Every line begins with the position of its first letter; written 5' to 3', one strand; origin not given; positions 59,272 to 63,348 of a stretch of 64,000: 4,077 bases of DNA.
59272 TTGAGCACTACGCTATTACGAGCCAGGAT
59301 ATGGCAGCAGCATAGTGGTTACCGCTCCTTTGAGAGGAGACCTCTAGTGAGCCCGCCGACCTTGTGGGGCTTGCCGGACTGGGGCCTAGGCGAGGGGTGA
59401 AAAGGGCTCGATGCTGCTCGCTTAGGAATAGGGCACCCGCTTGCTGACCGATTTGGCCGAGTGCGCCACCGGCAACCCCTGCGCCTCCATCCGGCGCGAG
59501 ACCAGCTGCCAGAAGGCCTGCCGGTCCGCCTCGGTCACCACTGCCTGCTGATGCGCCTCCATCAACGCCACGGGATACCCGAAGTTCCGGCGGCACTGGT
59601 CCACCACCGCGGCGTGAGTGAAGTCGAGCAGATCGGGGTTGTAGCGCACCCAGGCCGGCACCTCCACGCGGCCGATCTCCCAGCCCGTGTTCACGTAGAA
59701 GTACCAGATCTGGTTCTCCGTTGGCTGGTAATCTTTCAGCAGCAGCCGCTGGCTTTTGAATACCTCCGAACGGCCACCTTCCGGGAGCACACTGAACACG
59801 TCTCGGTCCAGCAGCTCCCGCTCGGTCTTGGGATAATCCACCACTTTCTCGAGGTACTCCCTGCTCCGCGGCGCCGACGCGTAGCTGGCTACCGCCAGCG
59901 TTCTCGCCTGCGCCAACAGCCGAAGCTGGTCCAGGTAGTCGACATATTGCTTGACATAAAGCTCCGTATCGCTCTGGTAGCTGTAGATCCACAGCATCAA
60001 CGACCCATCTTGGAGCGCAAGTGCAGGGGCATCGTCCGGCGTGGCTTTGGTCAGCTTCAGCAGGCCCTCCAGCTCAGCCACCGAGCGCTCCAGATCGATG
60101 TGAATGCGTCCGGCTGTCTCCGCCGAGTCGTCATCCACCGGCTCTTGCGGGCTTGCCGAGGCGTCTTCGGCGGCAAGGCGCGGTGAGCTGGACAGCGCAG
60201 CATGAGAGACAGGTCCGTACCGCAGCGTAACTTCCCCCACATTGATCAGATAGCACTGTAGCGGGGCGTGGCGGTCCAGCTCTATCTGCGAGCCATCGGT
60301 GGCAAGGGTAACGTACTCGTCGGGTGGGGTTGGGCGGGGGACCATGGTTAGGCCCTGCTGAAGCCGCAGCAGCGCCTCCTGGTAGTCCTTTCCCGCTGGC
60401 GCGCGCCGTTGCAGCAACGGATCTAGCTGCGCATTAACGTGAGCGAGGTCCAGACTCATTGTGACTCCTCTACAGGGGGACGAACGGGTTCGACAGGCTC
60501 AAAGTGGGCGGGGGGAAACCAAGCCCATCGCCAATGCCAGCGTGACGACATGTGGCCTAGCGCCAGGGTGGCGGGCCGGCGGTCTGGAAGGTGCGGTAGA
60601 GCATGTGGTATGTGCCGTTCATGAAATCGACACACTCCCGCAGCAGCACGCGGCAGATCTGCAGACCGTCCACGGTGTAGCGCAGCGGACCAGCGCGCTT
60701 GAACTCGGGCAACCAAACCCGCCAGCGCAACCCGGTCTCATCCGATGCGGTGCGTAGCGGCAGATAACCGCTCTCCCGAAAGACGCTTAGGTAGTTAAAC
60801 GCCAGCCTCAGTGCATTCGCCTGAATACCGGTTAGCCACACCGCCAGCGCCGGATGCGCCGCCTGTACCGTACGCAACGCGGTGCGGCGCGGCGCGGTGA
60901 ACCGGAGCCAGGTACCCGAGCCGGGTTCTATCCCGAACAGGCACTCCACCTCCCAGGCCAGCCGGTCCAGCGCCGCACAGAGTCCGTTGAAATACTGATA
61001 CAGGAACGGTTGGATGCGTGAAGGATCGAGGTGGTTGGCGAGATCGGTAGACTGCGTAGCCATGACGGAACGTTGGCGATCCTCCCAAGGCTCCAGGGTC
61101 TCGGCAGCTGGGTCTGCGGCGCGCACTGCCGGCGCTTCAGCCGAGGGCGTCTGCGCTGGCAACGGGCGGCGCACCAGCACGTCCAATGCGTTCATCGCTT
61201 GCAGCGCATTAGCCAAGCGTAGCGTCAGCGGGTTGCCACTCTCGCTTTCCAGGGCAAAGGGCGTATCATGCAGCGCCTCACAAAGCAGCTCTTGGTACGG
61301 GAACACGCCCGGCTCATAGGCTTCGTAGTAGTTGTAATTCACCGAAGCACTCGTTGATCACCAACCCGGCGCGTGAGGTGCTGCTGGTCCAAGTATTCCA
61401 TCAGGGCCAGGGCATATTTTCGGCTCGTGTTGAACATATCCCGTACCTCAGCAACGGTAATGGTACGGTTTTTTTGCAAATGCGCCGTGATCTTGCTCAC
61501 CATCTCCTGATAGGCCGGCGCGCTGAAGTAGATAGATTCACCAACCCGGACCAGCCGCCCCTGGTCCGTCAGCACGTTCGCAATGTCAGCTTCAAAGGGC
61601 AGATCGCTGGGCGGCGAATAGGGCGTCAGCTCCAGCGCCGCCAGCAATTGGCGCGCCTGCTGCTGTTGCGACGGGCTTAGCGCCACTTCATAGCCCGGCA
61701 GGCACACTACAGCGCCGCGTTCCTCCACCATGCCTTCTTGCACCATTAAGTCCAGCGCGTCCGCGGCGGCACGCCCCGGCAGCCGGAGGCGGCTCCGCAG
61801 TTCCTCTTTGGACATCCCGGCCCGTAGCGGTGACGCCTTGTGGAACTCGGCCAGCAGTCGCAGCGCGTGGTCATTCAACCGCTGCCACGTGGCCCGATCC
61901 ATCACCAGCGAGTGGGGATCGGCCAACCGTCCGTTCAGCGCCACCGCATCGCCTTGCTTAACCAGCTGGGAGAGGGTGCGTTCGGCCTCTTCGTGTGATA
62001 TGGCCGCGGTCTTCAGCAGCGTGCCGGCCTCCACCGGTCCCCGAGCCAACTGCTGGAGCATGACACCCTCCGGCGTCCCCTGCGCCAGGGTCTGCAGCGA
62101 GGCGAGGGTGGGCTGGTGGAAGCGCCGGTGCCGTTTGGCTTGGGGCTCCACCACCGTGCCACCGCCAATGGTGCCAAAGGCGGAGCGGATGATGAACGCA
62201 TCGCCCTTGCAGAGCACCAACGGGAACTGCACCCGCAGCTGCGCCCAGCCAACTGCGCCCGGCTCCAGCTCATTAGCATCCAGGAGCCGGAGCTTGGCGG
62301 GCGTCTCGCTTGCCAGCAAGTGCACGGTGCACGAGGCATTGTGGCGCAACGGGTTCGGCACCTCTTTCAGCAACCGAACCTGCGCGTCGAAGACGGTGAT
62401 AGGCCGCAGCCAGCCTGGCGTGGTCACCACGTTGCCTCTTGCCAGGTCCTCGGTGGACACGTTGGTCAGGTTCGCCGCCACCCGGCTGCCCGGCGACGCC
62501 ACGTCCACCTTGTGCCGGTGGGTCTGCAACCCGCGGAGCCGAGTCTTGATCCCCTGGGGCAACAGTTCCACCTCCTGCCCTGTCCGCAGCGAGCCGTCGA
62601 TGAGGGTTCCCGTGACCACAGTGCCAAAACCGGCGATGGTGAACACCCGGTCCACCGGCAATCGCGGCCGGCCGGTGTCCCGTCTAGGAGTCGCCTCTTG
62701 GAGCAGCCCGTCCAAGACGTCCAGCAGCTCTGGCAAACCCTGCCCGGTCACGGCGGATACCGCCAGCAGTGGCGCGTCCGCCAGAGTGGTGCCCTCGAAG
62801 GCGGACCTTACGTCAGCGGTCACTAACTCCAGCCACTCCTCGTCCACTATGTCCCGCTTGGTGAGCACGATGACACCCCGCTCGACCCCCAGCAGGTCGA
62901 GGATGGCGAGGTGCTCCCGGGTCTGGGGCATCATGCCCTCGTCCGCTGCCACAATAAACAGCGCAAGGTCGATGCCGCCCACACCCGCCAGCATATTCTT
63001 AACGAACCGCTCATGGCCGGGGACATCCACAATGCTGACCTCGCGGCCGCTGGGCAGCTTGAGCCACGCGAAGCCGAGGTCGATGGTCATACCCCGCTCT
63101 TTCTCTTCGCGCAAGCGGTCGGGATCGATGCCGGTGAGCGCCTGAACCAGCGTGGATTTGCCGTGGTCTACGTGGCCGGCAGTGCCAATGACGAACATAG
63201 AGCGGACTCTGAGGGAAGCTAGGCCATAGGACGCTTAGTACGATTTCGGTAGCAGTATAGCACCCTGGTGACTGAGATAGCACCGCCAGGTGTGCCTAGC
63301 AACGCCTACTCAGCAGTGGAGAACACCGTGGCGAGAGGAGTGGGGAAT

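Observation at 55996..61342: NurA-like nuclease and HerA/DUF87 ATPase cluster with extra HAS-barrel ORFs, downstream of selB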

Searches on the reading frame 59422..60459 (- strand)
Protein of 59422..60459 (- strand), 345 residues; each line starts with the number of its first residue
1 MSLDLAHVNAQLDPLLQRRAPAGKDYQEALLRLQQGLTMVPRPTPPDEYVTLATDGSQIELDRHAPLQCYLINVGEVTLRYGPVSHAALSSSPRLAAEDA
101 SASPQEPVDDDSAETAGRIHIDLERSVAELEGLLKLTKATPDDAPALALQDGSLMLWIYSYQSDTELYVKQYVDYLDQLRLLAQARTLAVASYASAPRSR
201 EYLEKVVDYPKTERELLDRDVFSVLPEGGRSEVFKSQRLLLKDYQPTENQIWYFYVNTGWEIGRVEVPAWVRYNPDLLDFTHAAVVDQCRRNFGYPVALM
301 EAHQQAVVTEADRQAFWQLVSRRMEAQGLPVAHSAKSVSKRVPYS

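Call 3: search_protein_families(library=pfam, proteins=[window:59422-60459:-], max_evalue=0.1)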
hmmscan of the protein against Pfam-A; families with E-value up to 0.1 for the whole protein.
window:59422-60459:- (345 aa): 2 families
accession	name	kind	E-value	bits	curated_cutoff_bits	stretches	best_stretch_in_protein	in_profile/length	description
PF09376.16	NurA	-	3.8e-23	82.7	21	1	50-308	2-254/254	NurA domain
PF17827.6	PrmC_N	-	0.031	15.3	23.4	0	302-333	39-68/71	PrmC N-terminal domain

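Call 4: search_protein_families(library=ncbifam, proteins=[window:59422-60459:-], max_evalue=0.1)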
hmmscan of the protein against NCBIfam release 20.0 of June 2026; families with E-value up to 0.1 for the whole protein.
window:59422-60459:- (345 aa): 0 families

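Call 5: search_protein_families(library=padloc, proteins=[window:59422-60459:-], max_evalue=0.1)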
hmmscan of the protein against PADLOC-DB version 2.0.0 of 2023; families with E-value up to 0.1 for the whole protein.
window:59422-60459:- (345 aa): 1 family
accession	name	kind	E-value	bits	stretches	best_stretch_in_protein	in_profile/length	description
PDLC02140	Csn2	-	0.048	11.7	1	201-225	147-171/223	-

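Call 41: list_cluster_members(proteins=[P0001, P0166, window:59422-60459:-])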
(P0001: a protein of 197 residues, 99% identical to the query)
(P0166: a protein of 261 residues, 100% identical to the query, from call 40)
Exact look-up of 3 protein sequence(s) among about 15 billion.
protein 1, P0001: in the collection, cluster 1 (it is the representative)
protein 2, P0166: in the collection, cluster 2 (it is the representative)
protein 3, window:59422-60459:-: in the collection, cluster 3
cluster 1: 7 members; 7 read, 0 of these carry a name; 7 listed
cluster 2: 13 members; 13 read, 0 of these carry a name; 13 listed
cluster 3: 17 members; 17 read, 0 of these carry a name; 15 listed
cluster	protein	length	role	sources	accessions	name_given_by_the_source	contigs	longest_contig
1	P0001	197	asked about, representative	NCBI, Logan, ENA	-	-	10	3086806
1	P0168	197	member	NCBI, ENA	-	-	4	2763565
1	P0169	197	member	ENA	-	-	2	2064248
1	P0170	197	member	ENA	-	-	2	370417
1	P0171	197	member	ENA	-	-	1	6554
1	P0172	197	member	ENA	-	-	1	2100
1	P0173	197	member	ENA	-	-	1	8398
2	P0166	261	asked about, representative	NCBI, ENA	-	-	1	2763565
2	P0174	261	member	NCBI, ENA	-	-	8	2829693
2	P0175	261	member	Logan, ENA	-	-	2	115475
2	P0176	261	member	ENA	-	-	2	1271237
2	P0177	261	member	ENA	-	-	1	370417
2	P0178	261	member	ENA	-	-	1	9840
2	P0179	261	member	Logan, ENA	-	-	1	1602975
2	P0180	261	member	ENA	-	-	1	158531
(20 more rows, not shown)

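Call 43: find_encoding_contigs(protein=window:59422-60459:-, flank=6000, max_places=3)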
Protein window:59422-60459:- (345 aa): no gene with exactly this product is on record in the collection.

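Call 49: search_solved_structures(query=window:59422-60459:-, max_evalue=1, show_alignments=2)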
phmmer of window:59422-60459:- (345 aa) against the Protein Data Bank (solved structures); distinct sequences matched with E-value up to 1: 1.
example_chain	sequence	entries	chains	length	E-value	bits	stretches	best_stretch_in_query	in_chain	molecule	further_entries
1itq_A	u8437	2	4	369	0.0099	18.6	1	138-221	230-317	RENAL DIPEPTIDASE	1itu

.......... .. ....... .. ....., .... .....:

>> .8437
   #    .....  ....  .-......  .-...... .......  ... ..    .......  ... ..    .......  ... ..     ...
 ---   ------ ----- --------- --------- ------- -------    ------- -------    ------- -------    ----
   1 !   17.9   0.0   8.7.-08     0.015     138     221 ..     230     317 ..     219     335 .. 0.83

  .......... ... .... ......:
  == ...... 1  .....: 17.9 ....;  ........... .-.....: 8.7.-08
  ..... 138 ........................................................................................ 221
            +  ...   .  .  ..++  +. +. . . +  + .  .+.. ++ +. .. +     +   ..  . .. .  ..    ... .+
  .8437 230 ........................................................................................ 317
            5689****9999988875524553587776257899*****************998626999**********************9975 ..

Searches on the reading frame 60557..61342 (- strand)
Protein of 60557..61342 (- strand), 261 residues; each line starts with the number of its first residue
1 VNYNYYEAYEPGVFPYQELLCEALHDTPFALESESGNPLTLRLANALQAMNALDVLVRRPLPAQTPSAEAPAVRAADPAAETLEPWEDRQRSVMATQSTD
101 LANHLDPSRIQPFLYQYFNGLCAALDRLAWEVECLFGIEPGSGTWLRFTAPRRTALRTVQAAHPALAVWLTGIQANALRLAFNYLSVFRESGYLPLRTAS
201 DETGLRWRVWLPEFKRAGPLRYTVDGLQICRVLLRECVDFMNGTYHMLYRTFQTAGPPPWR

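Call 3: search_protein_families(library=pfam, proteins=[window:60557-61342:-], max_evalue=0.1)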
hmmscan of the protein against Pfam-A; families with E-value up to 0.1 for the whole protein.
window:60557-61342:- (261 aa): 0 families

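Call 4: search_protein_families(library=ncbifam, proteins=[window:60557-61342:-], max_evalue=0.1)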
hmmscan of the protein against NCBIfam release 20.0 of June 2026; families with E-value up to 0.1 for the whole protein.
window:60557-61342:- (261 aa): 0 families

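Call 5: search_protein_families(library=padloc, proteins=[window:60557-61342:-], max_evalue=0.1)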
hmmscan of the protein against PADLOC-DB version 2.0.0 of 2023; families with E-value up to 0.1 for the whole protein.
window:60557-61342:- (261 aa): 0 families

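Call 40: find_homologous_proteins(query=window:60557-61342:-, max_evalue=0.001)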
Query window:60557-61342:- (261 aa): 2 proteins with E <= 0.001 among 2166 candidates.
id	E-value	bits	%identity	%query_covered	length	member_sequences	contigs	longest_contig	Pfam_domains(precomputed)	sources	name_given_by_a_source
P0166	5.0e-176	602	100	100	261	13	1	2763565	-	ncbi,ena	-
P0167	8.8e-38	149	38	98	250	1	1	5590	-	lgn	-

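Call 42: find_encoding_contigs(protein=P0166, flank=6000, max_places=3)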
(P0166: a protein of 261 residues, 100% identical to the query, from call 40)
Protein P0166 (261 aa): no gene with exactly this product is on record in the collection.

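Call 74: search_protein_families(library=ncbifam, proteins=[P0167], max_evalue=0.1)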
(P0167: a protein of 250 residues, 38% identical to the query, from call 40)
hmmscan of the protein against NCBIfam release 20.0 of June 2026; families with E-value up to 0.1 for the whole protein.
P0167 (250 aa): 0 families

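Call 75: find_encoding_contigs(protein=P0167, flank=6000, max_places=2)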
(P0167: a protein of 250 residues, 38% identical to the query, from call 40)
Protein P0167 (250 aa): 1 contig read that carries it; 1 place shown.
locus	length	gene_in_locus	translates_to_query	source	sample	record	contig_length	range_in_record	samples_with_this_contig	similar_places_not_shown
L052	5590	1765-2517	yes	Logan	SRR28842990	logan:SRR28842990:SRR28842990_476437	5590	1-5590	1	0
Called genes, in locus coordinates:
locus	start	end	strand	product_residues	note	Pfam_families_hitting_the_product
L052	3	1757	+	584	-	?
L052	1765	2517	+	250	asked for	-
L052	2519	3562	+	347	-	PF09376:NurA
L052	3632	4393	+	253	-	PF00106:adh_short, PF08659:KR (weak), PF13561:adh_short_C2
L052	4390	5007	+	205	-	-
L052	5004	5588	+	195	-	?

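Call 92: predict_structure(alignment_id=A8)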
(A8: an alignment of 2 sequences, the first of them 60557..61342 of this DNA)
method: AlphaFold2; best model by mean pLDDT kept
length: 261 residues; sequences in the alignment: 2
mean_pLDDT: 40.2   pTM: 0.35
mean pLDDT of the five models: 40.2, 35.8, 35.1, 34.9, 34.4
residues with pLDDT >= 90: 0; 70-90: 0; 50-70: 19; < 50: 242
segments of 3 or more residues with pLDDT < 50: 1-45, 49-117, 130-156, 161-230, 242-261
pLDDT, mean of each block of 10 residues (from residue 1): 32 34 37 40 49 45 36 34 33 34 43 46 51 44 38 48 47 43 34 32 34 37 45 51 46 36 26
secondary structure, 60 per line:
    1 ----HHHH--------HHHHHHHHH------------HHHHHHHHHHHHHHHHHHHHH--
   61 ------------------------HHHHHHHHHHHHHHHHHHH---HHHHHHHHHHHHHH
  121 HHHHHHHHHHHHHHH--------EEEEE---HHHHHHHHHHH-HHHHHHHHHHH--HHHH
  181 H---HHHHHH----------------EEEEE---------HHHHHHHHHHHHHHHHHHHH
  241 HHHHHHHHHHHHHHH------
elements in order: H5-8 H17-25 H38-58 H85-103 H107-135 E144-148 H152-162 H164-174 H177-181 H185-190 E207-211 H221-255

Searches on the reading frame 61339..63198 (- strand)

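Call 3: search_protein_families(library=pfam, proteins=[window:61339-63198:-], max_evalue=0.1)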
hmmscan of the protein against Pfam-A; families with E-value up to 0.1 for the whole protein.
window:61339-63198:- (619 aa): 8 families
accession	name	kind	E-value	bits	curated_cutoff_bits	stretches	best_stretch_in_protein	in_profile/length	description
PF00009.33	GTP_EFTU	-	8e-35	120.6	26.5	1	3-167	5-187/188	Elongation factor Tu GTP binding domain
PF09107.17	SelB-wing_3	-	2.2e-21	75.5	23.2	1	573-618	2-47/47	Elongation factor SelB, winged helix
PF09106.17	SelB-wing_2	-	2e-13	50.7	22.3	1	447-498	2-55/57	Elongation factor SelB, winged helix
PF25461.1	Beta-barrel_SelB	-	7.4e-12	45.8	27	1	276-355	6-79/80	Selenocysteine-specific elongation factor, beta-barrel domain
PF03144.31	GTP_EFTU_D2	-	2e-11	44.6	30.3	1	192-259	1-73/73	Elongation factor Tu domain 2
PF01926.29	MMR_HSR1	-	2.7e-07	31.1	21.9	1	4-101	2-101/113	50S ribosome-binding GTPase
PF03193.22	RsgA_GTPase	-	0.014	15.7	30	0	76-164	23-106/174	RsgA GTPase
PF03143.23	GTP_EFTU_D3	-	0.043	14.6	27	0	266-351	4-104/106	Elongation factor Tu C-terminal domain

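Call 4: search_protein_families(library=ncbifam, proteins=[window:61339-63198:-], max_evalue=0.1)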
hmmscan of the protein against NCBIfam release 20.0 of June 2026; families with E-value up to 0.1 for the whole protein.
window:61339-63198:- (619 aa): 38 families (the best 25 are shown)
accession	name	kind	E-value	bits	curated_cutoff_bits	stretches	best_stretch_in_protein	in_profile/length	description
TIGR00475.1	selB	equivalog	1.2e-105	354.4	242.25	1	3-619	2-580/581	selenocysteine-specific translation elongation factor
NF009373.0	PRK12736.1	subfamily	9.8e-51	172.7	452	1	4-351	15-391/394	elongation factor Tu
NF000766.0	PRK00049.1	subfamily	2.3e-49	168.3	449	1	4-350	15-392/396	elongation factor Tu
NF009372.0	PRK12735.1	subfamily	3.5e-47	161.1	479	1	4-350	15-392/396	elongation factor Tu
TIGR00485.1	EF-Tu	equivalog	1.5e-46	158.9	522.4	1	4-350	15-390/394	elongation factor Tu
NF008969.0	PRK12317.1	subfamily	4.9e-46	157.2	502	1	27-337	61-382/426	elongation factor 1-alpha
NF003077.0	PRK04000.1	equivalog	1.7e-45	155.9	315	2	52-280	85-337/412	translation initiation factor IF-2 subunit gamma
TIGR03680.1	eif2g_arch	equivalog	2.5e-44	152.1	514.5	2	51-279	80-332/407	translation initiation factor IF-2 subunit gamma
TIGR00483.1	EF-1_alpha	equivalog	2.8e-38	131.5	540.1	1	27-278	61-329/427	translation elongation factor EF-1 subunit alpha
NF004035.0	PRK05506.1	subfamily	2.4e-29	102.1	715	1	27-279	80-342/632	bifunctional sulfate adenylyltransferase subunit 1/adenylylsulfate kinase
TIGR02034.1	CysN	subfamily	4.1e-29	101.9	336.1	1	27-303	56-340/406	sulfate adenylyltransferase, large subunit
NF003478.0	PRK05124.1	equivalog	9e-27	93.8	590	1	27-302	83-366/475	sulfate adenylyltransferase subunit CysN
TIGR00487.1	IF-2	equivalog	1.1e-15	57.5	424.4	1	3-208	89-292/587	translation initiation factor IF-2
NF003078.0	PRK04004.1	equivalog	6.6e-12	44.8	468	2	56-116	80-139/598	translation initiation factor IF-2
TIGR00491.2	aIF-2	equivalog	3.5e-10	38.9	554.75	2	56-102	73-119/591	translation initiation factor IF-2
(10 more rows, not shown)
